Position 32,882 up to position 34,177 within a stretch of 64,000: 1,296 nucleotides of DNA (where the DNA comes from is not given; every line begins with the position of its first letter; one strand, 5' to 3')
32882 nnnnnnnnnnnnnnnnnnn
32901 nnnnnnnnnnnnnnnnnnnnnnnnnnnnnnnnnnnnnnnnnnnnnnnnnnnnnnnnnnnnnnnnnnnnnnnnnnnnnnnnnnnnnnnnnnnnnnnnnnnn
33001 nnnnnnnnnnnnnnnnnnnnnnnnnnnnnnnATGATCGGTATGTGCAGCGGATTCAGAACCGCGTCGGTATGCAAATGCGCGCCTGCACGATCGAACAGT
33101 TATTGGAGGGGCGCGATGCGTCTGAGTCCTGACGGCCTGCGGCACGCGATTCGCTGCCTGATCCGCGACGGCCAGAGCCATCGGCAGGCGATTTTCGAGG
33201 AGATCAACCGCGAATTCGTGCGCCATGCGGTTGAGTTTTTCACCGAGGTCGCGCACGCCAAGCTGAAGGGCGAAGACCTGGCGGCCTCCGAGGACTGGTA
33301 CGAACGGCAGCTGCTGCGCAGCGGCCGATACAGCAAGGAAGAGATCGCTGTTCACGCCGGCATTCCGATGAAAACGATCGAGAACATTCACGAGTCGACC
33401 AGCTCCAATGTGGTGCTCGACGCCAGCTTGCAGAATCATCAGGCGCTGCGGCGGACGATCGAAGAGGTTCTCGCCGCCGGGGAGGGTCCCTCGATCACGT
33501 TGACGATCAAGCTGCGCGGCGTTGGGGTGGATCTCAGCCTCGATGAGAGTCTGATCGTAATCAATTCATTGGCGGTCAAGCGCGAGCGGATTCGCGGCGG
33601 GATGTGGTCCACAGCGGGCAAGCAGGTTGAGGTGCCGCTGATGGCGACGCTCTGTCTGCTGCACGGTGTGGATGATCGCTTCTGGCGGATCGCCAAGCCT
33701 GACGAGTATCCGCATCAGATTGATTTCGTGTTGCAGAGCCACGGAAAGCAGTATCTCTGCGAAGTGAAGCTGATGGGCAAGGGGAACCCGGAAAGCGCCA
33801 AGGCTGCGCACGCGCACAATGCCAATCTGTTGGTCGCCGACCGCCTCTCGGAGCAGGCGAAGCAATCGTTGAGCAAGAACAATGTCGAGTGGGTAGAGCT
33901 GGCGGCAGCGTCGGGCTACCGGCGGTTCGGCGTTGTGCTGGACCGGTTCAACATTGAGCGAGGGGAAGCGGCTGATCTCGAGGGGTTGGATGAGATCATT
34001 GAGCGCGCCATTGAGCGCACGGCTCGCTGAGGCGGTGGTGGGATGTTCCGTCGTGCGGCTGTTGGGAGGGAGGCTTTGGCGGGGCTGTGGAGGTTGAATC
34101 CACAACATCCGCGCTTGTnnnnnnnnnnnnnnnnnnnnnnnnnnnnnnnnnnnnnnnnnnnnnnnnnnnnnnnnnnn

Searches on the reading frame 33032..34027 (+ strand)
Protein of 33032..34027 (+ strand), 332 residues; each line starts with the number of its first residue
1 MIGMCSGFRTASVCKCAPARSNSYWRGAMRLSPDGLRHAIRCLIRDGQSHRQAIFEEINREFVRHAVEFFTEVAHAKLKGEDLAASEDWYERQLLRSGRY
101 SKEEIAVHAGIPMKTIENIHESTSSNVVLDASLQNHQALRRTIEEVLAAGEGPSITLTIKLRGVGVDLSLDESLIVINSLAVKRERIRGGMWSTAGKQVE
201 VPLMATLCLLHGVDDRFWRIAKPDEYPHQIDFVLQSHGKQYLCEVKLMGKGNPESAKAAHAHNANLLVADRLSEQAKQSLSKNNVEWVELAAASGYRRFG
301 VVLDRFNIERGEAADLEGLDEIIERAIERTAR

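Call 36: search_protein_families(library=pfam, proteins=[window:33032-34027:+], max_evalue=0.001)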
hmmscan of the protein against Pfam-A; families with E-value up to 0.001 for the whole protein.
window:33032-34027:+ (332 aa): 1 family
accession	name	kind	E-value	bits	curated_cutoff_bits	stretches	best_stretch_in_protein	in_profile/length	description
PF09516.16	RE_CfrBI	-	9.9e-18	64.8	25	1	46-275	13-255/257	CfrBI restriction endonuclease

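Call 64: find_homologous_proteins(query=window:33116-34027:+, max_evalue=1e-20)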
Query window:33116-34027:+ (304 aa): 2247 proteins with E <= 1e-20 among 7255 candidates; the best 120 are listed.
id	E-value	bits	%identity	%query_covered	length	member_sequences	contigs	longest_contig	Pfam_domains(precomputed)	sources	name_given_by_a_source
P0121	7.0e-195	664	99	100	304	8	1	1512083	PF09516.17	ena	-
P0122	2.8e-193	659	99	100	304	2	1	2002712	PF09516.17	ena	-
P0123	2.1e-181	620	91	100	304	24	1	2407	PF09516.17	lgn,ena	-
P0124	7.1e-178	608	89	100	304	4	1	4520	PF09516.17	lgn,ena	-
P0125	4.8e-172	589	88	100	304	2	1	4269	PF09516.17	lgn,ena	-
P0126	3.0e-165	567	83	99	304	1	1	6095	PF09516.17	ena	-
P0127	5.7e-164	563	82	99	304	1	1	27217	PF09516.17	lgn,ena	-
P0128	4.0e-163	560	81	99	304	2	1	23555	PF09516.17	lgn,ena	-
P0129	9.9e-163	559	81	99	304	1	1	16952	PF09516.17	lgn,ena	-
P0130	1.5e-162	558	81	99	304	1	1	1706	PF09516.17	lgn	-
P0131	8.4e-161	552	81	100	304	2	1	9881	PF09516.17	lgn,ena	-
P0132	1.8e-159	548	81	99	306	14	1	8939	PF09516.17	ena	-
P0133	9.6e-159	546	79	100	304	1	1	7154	PF09516.17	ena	-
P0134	5.2e-158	543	79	100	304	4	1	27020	PF09516.17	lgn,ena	-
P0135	3.2e-137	475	69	100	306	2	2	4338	PF09516.17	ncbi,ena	-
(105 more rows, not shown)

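Call 65: find_encoding_contigs(protein=P0121, flank=10000, max_places=3)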
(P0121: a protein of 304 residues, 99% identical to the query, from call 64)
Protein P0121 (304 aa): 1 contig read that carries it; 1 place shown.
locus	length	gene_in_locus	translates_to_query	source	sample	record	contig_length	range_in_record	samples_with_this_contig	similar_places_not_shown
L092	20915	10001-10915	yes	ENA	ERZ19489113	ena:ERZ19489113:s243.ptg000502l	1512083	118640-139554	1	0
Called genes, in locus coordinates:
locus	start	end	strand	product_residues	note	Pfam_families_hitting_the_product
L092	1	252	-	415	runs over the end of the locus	PF02515:CoA_transf_3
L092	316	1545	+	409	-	PF14213:DUF4325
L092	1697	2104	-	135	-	PF18478:PIN_10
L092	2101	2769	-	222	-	PF04255:DUF433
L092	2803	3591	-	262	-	PF11716:MDMPI_N, PF12867:DinB_2 (weak)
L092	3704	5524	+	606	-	PF03235:GmrSD_N, PF07510:GmrSD_C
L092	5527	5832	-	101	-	-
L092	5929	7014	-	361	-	PF00296:Bac_luciferase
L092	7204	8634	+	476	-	PF06965:Na_H_antiport_1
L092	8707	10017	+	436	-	PF13646:HEAT_2, PF01555:N6_N4_Mtase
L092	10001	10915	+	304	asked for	PF09516:RE_CfrBI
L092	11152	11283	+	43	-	-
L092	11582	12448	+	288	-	PF00941:FAD_binding_5, PF03450:CO_deh_flav_C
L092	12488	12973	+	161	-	PF00111:Fer2 (weak), PF01799:Fer2_2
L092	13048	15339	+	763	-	PF01315:Ald_Xan_dh_C, PF02738:MoCoBD_1, PF20256:MoCoBD_2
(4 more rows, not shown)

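Call 66: find_encoding_contigs(protein=P0122, flank=10000, max_places=3)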
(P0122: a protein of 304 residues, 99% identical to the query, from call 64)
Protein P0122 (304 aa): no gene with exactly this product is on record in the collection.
